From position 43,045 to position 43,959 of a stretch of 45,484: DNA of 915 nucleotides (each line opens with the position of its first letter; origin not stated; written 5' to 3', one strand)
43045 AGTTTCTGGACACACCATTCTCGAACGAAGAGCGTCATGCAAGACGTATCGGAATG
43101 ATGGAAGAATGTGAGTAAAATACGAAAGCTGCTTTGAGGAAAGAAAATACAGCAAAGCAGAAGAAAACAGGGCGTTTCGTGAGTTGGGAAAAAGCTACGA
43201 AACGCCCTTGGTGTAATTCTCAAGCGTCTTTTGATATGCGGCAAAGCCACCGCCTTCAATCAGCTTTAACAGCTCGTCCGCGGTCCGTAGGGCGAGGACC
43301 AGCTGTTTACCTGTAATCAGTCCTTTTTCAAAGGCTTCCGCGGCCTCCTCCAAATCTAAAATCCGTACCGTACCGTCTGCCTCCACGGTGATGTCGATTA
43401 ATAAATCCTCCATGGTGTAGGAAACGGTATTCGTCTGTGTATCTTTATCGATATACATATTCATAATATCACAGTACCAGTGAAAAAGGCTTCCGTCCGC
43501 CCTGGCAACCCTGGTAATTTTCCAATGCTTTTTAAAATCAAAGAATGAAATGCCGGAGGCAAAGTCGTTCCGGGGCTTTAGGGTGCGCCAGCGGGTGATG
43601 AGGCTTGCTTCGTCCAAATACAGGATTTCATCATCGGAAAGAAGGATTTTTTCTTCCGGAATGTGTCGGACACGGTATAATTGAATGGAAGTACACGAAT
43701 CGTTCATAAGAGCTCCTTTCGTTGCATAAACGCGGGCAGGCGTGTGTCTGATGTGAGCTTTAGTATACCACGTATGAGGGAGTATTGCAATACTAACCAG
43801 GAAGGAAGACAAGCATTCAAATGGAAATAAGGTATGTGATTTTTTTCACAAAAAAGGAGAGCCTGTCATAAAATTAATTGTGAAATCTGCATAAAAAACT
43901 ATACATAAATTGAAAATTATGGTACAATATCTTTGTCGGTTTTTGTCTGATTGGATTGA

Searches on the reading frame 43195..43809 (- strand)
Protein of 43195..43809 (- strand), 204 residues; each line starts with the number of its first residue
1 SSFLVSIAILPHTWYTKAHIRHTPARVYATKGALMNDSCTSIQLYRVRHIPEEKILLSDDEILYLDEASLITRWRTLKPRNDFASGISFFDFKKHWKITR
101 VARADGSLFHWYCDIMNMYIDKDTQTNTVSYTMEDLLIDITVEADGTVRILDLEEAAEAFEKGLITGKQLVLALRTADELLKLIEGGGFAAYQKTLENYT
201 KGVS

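Call 58: search_protein_families(library=pfam, proteins=[window:43195-43809:-], max_evalue=0.001)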
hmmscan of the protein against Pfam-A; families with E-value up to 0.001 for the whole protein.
window:43195-43809:- (204 aa): 1 family
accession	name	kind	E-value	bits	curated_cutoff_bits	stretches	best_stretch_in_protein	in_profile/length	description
PF04167.18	DUF402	-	3.4e-12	46.8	23.9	1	86-155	3-67/68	Protein of unknown function (DUF402)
